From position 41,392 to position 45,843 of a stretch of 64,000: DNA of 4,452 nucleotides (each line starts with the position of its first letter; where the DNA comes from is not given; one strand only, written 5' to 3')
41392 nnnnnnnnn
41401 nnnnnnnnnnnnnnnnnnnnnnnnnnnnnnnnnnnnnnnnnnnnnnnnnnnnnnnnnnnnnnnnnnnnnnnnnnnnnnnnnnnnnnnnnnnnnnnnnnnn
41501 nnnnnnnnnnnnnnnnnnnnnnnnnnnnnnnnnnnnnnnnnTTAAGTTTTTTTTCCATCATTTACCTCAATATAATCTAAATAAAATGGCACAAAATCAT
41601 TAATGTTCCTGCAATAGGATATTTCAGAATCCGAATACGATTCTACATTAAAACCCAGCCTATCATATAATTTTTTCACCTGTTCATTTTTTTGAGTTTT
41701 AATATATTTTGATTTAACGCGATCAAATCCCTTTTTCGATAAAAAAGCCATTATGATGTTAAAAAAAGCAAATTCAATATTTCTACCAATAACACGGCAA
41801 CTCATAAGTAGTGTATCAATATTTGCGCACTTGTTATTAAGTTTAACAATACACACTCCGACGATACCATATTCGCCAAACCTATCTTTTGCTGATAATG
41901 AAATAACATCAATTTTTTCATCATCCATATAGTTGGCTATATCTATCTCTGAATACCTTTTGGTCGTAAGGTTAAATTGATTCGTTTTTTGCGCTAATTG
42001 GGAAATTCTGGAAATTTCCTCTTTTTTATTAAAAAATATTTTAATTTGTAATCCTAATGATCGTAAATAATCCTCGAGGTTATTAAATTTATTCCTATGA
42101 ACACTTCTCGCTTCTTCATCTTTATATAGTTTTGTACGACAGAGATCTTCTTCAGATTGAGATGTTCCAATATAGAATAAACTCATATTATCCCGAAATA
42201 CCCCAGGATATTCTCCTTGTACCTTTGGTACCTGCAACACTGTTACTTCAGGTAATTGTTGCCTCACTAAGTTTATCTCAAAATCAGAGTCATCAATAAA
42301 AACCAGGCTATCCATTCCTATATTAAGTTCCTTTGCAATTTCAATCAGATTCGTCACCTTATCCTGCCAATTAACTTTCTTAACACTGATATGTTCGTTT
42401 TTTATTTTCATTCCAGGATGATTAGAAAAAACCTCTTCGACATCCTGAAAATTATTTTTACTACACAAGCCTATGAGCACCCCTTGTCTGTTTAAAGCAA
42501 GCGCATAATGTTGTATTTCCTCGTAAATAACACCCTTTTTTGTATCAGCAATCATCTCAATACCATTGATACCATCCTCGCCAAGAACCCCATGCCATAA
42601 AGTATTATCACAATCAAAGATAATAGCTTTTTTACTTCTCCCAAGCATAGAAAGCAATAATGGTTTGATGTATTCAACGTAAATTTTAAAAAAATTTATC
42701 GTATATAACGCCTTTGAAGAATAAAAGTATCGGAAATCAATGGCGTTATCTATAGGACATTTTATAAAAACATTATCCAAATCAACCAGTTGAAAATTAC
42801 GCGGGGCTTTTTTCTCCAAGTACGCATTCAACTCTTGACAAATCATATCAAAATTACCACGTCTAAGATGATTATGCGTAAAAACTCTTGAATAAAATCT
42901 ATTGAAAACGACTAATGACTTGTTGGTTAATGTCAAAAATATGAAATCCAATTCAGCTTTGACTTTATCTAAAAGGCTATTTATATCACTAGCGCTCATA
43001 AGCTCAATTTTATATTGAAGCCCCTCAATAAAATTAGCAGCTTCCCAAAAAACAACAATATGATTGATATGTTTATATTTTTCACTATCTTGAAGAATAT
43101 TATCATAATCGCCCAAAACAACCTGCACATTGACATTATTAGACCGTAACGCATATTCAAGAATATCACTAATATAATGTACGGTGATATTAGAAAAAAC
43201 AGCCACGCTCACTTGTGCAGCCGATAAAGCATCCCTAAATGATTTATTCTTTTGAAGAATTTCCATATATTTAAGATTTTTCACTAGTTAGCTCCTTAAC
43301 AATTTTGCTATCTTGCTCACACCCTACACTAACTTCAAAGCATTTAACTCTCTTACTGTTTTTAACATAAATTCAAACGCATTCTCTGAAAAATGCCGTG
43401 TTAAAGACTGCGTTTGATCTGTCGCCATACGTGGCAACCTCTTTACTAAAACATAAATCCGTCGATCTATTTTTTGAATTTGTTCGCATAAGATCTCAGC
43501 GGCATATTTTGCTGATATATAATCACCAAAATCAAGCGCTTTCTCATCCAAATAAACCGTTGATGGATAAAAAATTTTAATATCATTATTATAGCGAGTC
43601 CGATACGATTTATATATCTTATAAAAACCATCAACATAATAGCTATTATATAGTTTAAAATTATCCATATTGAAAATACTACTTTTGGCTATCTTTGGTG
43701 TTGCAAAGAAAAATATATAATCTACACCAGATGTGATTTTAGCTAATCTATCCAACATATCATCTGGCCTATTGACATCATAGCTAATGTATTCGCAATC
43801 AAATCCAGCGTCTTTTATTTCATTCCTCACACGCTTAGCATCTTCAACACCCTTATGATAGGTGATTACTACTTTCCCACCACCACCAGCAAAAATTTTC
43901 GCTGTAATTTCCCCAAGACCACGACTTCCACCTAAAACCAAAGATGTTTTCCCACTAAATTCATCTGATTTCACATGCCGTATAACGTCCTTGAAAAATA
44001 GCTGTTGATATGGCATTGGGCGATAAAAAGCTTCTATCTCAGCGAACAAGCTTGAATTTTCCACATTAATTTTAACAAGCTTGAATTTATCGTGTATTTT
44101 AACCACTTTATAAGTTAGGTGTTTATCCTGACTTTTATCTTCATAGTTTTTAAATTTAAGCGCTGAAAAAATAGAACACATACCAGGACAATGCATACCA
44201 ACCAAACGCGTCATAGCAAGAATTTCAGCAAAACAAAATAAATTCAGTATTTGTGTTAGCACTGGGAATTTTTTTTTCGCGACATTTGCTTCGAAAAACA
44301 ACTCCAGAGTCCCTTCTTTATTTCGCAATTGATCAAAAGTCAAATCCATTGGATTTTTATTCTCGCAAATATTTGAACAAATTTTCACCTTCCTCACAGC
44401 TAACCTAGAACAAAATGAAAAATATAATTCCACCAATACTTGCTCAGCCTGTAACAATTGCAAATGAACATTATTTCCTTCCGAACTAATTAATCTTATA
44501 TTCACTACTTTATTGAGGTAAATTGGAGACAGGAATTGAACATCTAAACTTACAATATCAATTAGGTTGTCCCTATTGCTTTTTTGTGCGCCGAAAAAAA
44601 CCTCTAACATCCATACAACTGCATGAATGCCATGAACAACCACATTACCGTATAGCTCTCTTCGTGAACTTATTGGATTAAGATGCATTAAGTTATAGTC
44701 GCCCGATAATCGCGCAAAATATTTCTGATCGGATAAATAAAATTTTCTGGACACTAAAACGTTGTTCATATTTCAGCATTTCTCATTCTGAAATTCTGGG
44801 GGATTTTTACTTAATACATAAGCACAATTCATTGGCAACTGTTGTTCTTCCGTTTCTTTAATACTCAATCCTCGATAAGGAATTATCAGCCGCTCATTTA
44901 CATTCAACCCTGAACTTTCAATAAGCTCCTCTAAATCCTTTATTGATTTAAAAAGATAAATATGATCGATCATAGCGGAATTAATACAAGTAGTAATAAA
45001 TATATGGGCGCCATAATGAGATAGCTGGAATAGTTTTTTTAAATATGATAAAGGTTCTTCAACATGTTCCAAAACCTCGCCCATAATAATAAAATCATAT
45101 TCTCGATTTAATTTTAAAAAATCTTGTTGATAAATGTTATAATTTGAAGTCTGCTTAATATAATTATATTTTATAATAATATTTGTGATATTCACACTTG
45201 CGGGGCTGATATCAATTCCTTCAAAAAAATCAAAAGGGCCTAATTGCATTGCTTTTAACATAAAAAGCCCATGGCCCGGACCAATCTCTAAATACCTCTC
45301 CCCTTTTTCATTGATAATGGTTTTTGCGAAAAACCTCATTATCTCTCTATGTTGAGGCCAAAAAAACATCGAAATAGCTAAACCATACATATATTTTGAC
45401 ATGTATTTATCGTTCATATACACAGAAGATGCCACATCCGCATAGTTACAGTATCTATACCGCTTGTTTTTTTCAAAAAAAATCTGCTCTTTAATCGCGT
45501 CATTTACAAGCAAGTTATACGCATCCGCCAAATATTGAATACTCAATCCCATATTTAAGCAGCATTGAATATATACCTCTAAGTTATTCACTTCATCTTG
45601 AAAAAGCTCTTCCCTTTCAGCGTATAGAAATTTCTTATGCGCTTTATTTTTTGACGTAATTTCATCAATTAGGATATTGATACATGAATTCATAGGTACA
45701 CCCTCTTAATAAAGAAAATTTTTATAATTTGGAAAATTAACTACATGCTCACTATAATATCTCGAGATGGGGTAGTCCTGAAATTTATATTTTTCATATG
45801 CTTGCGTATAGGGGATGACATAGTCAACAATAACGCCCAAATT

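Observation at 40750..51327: ACP / FkbH-like / MaoC-SDR / methyltransferase / aminotransferase cassette inside a capsule or O-antigen locus: predicted ACP-dependent synthesis of a glycerate-derived acyl decoration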

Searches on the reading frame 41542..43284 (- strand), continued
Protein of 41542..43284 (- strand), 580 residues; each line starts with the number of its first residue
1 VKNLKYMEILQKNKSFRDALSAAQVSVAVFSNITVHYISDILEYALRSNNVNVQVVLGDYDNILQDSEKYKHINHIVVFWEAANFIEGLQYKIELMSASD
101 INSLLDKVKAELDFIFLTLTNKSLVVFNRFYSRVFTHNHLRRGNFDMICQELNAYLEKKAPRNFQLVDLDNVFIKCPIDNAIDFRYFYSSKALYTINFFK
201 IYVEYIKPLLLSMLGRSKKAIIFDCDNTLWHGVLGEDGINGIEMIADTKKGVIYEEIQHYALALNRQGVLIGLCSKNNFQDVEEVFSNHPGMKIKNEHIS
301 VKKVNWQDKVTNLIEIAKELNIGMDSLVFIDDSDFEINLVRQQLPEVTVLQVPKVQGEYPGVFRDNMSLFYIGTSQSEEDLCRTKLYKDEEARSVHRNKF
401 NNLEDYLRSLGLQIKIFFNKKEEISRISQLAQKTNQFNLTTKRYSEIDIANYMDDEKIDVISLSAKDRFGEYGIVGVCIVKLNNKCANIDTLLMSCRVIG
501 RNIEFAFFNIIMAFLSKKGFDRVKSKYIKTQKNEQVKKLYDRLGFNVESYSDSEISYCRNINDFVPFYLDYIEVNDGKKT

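Call 62: get_annotated_region(hit=H18, flank=9000)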
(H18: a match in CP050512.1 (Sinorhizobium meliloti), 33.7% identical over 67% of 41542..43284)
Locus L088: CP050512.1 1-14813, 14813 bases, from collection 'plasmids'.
description: Sinorhizobium meliloti strain RCAM1750 plasmid p_2, complete sequence
organism: Sinorhizobium meliloti (NCBI taxid 382)
taxonomy: Bacteria; Pseudomonadota; Alphaproteobacteria; Hyphomicrobiales; Rhizobiaceae; Sinorhizobium; Sinorhizobium meliloti
host: -; source: Medicago sativa,cell culture,root nodule; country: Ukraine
typing (MOB-suite, as given by PLSDB): mobilizable; relaxase MOBQ
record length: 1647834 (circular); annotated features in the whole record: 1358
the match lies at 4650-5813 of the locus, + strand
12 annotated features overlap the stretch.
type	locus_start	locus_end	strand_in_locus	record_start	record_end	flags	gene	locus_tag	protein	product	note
CDS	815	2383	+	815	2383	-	-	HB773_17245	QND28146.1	MBOAT family protein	-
CDS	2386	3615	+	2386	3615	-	-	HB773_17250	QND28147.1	TonB-dependent receptor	-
CDS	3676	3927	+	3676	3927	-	-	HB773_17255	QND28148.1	acyl carrier protein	-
CDS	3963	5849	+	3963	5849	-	-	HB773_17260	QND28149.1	HAD-IIIC family phosphatase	-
CDS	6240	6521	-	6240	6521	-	-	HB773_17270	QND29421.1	hypothetical protein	-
CDS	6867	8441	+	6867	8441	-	-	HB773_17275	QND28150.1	calcium-binding protein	-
CDS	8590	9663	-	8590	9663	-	-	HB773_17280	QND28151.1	calcium-binding protein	-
CDS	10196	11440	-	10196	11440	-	-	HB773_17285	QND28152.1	hypothetical protein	-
CDS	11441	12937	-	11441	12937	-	-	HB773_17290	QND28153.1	glycosyltransferase family 2 protein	-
CDS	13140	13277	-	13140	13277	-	-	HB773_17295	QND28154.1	hypothetical protein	-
CDS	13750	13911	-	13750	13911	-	-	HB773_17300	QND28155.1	hypothetical protein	-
CDS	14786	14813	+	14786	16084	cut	-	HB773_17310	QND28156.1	capsular polysaccharide biosynthesis protein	-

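Call 84: search_protein_representatives(protein=window:41542-43284:-)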
Query: 580 residues. Proteins with E-value up to 0.001 (for the whole library): 13557; up to 1e-10: 10498; up to 1e-30: 5777. The best 150 are listed.
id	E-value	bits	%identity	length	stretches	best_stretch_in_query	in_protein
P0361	2.2e-174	597.8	47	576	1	1-573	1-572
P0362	2.8e-164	564.4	47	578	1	1-575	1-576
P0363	2.3e-159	548.2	46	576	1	4-574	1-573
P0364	9.6e-158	542.9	46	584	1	4-574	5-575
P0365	1.2e-156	539.2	45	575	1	2-562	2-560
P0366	8.7e-155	533.1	44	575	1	4-578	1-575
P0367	1.1e-153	529.5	42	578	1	5-578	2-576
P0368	1.4e-153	529.1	42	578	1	3-575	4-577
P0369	7.1e-153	526.8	43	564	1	23-576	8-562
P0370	3.2e-152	524.7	42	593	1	3-576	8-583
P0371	7.8e-152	523.4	46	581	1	1-574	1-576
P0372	1.7e-151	522.2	42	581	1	1-576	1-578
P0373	2.9e-151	521.5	43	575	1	4-575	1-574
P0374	2.5e-150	518.4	43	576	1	4-575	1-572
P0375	2.7e-150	518.3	45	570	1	5-575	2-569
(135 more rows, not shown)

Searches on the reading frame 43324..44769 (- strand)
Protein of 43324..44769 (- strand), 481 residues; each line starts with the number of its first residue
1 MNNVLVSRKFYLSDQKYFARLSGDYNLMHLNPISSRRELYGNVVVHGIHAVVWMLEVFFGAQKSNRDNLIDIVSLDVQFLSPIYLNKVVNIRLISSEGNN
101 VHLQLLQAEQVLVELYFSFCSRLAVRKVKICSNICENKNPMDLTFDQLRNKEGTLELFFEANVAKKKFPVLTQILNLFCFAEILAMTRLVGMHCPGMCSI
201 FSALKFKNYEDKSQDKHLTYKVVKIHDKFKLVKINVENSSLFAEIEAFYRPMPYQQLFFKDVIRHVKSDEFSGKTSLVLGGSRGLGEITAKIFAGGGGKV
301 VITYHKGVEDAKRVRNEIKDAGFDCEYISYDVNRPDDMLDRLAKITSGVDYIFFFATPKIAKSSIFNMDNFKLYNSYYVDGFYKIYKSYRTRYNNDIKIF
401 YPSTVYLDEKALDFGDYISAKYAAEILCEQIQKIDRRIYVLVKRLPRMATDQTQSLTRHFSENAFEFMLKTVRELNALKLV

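Call 4: search_protein_families(library=pfam, proteins=[window:43324-44769:-], max_evalue=0.01)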
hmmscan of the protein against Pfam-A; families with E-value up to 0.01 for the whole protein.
window:43324-44769:- (481 aa): 5 families
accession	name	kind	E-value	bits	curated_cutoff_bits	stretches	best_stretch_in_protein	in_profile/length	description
PF01575.25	MaoC_dehydratas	-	2.6e-08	34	27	1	14-101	22-107/123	MaoC like domain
PF00106.31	adh_short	-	1.4e-07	31.7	26.6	1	274-349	1-75/195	short chain dehydrogenase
PF13561.12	adh_short_C2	-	0.001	19.2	27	1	283-348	6-68/236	Enoyl-(Acyl carrier protein) reductase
PF08659.16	KR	-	0.0015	18.9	22.6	1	275-346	2-76/180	KR domain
PF12495.13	Vip3A_N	-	0.0027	18.1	25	1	182-259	95-172/177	Vegetative insecticide protein 3A N terminal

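Call 5: search_protein_families(library=ncbifam, proteins=[window:43324-44769:-], max_evalue=0.01)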
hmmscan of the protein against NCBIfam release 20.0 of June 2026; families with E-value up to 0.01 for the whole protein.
window:43324-44769:- (481 aa): 107 families (the best 25 are shown)
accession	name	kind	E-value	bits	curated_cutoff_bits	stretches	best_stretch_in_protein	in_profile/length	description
NF005975.0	PRK08063.1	equivalog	2.4e-10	40.1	328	1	271-347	2-78/250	enoyl-[acyl-carrier-protein] reductase FabL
NF005868.0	PRK07806.1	subfamily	4.9e-10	39.4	162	1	270-343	3-79/248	SDR family oxidoreductase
NF004199.0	PRK05653.1-4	equivalog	8.9e-10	38.5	301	1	270-347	2-79/247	3-oxoacyl-ACP reductase FabG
NF004818.0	PRK06172.1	equivalog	1.4e-09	37.7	336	1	268-368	2-104/253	SDR family oxidoreductase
NF006070.0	PRK08213.1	subfamily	2e-09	37.3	279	1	270-343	9-81/259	gluconate 5-dehydrogenase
NF053542.1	FlxB_rubin_SDR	equivalog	7.3e-09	35.7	340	1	274-344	1-71/239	flexirubin biosynthesis SDR family reductase FlxB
NF005446.0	PRK07035.1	equivalog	1.8e-08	33.9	373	1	270-345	8-82/255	SDR family oxidoreductase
NF041159.1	Rham_dhyd_Thplmales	equivalog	3.1e-08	33.3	450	1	270-345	2-77/253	L-rhamnose 1-dehydrogenase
NF006493.1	PRK08936.1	subfamily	6.5e-08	32.1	420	1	270-341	4-75/261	glucose-1-dehydrogenase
NF009546.0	PRK12935.1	equivalog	9.9e-08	31.8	418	1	271-338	4-71/247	acetoacetyl-CoA reductase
NF005559.1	PRK07231.1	subfamily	1.7e-07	31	215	1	271-340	2-69/249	glucose 1-dehydrogenase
NF004200.0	PRK05653.1-5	equivalog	2.5e-07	30.5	273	1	274-345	3-74/242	3-oxoacyl-ACP reductase FabG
NF004847.0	PRK06198.1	subfamily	2.8e-07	30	240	1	269-344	3-78/269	oxidoreductase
NF009384.0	PRK12743.1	equivalog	3.9e-07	29.5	264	1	273-350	6-86/258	SDR family oxidoreductase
NF009468.0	PRK12826.1-4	equivalog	5.2e-07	29.6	318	1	269-347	3-80/256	SDR family oxidoreductase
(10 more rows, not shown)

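Call 80: find_homologous_proteins(query=window:43324-44769:-, max_evalue=1e-10)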
Query window:43324-44769:- (481 aa): 1004 proteins with E <= 1e-10 among 6794 candidates; the best 120 are listed.
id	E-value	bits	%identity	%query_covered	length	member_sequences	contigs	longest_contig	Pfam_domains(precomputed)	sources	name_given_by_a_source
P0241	0.0e+0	1020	100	94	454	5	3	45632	PF00106.32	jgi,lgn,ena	-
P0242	8.8e-103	363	39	97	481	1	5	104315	PF01575.26,PF00106.32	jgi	-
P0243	4.7e-98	347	37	99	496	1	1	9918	PF01575.26,PF00106.32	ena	-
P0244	5.8e-89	317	35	98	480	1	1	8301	PF01575.26,PF00106.32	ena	-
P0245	2.0e-88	315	36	97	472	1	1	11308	PF13561.13,PF01575.26,PF00106.32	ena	-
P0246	3.8e-87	311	37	99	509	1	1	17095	PF01575.26,PF00106.32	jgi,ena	-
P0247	7.3e-87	310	37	99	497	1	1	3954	PF01575.26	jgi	jgi:hypothetical protein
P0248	1.1e-86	310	37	97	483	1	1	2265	PF08659.17,PF01575.26,PF00106.32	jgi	jgi:hypothetical protein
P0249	1.2e-86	310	37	97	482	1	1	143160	PF01575.26,PF00106.32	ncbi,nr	ncbi:MAG: SDR family NAD(P)-dependent oxidoreductase [Planctomycetes bacterium]|nr:SDR family NAD(P)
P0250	1.6e-86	309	37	97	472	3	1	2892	PF01575.26,PF00106.32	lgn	-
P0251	1.8e-86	309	35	96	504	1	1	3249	PF08659.17,PF01575.26,PF00106.32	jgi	jgi:acyl dehydratase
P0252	2.9e-86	308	37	97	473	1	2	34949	PF01575.26,PF00106.32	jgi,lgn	-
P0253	1.3e-85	306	36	98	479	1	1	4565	PF01575.26,PF00106.32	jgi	jgi:hypothetical protein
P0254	2.6e-85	305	35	97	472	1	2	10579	PF01575.26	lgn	-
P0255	4.0e-85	305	36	98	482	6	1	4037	PF01575.26,PF00106.32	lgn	-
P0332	5.6e-78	281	34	99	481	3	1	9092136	PF01575.26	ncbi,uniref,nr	ncbi:MaoC/PaaZ C-terminal domain-containing protein [Bradyrhizobium erythrophlei]|uniref:MaoC like d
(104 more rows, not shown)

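Call 81: find_encoding_contigs(protein=P0332, flank=8000, max_places=1)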
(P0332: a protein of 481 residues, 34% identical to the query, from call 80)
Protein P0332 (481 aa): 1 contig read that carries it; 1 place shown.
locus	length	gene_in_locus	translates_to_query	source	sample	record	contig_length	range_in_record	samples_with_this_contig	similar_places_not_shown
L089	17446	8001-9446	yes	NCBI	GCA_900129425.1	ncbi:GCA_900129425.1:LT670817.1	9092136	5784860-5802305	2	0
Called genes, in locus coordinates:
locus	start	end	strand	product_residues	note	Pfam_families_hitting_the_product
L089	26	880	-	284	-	PF08241:Methyltransf_11 (weak)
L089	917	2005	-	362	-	PF13524:Glyco_trans_1_2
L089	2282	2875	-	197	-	PF00132:Hexapep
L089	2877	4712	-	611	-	PF13522:GATase_6, PF13537:GATase_7, PF00733:Asn_synthase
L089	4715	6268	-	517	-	PF01943:Polysacc_synt, PF13440:Polysacc_synt_3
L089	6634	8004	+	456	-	PF04734:Ceramidase_alk (weak)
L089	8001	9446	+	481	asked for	PF01575:MaoC_dehydratas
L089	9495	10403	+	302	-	PF02522:Antibiotic_NAT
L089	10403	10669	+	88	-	PF00550:PP-binding (weak)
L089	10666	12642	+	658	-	PF21211:FkbH_N (weak)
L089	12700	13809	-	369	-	PF04404:ERF, PF06147:DUF968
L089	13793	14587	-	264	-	PF09588:YqaJ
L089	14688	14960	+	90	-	-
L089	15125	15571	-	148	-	-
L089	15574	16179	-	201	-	-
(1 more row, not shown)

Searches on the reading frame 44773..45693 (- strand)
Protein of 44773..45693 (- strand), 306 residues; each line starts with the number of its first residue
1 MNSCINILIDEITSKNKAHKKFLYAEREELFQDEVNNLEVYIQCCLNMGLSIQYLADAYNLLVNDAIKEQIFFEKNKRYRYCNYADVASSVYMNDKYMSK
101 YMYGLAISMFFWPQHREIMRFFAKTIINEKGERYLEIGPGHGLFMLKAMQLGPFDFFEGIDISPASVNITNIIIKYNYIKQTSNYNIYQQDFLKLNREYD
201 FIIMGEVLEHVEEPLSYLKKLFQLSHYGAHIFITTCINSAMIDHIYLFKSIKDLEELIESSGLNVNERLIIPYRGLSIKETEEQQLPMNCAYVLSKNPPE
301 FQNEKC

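Call 4: search_protein_families(library=pfam, proteins=[window:44773-45693:-], max_evalue=0.01)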
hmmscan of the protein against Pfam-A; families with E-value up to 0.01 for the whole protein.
window:44773-45693:- (306 aa): 7 families
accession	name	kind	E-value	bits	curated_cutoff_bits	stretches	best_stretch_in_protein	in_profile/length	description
PF13489.12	Methyltransf_23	-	7e-18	65.3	27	1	116-236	11-119/164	Methyltransferase domain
PF13847.12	Methyltransf_31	-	3.1e-11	43.6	27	1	129-254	2-125/145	Methyltransferase domain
PF08242.18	Methyltransf_12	-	1.7e-08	35.5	30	1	135-227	1-94/98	Methyltransferase domain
PF08241.18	Methyltransf_11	-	1.3e-05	26.2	21.2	1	135-232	1-94/95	Methyltransferase domain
PF13649.12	Methyltransf_25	-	0.00019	22.5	27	1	135-222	2-90/97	Methyltransferase domain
PF06325.19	PrmA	-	0.0027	17.7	22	1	128-204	159-232/296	Ribosomal protein L11 methyltransferase (PrmA)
PF02353.26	CMAS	-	0.0054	16.5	27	1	128-229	60-160/273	Mycolic acid cyclopropane synthetase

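Call 5: search_protein_families(library=ncbifam, proteins=[window:44773-45693:-], max_evalue=0.01)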
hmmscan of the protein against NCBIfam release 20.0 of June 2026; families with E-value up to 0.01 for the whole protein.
window:44773-45693:- (306 aa): 10 families
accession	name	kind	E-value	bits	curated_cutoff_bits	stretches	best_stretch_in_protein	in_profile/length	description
TIGR01983.1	UbiG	equivalog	3.4e-11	42.9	102.95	1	128-242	47-159/228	bifunctional 2-polyprenyl-6-hydroxyphenol methylase/3-demethylubiquinol 3-O-methyltransferase UbiG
NF011528.0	PRK14968.1-2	equivalog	3e-06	26.9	171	1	127-258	35-167/205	putative methyltransferase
NF011529.0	PRK14968.1-3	equivalog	5.4e-06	26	162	1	122-203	26-103/198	putative methyltransferase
TIGR02072.1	BioC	equivalog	0.00015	21.7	184.95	1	126-250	31-149/244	malonyl-ACP O-methyltransferase BioC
NF001790.0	PRK00517.3-3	equivalog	0.00085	18.8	269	1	111-184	101-175/262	50S ribosomal protein L11 methyltransferase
TIGR00452.1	TIGR00452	equivalog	0.0016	17.4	275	1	124-237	111-224/316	tRNA 5-methoxyuridine(34)/uridine 5-oxyacetic acid(34) synthase CmoB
NF043040.1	corrin_prot_MT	hypoth_equivalog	0.0025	17.3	180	0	102-204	14-116/216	corrinoid protein-associated methyltransferase CpaM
NF011650.0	PRK15068.1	equivalog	0.0056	15.6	209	1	129-237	121-230/324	tRNA 5-methoxyuridine(34)/uridine 5-oxyacetic acid(34) synthase CmoB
NF053839.1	CPFASynBruc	equivalog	0.0062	15.5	600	1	120-212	164-253/410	cyclopropane fatty acid synthase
TIGR00091.1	TIGR00091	equivalog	0.0091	15.4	112.65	0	124-196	10-79/194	tRNA (guanosine(46)-N7)-methyltransferase TrmB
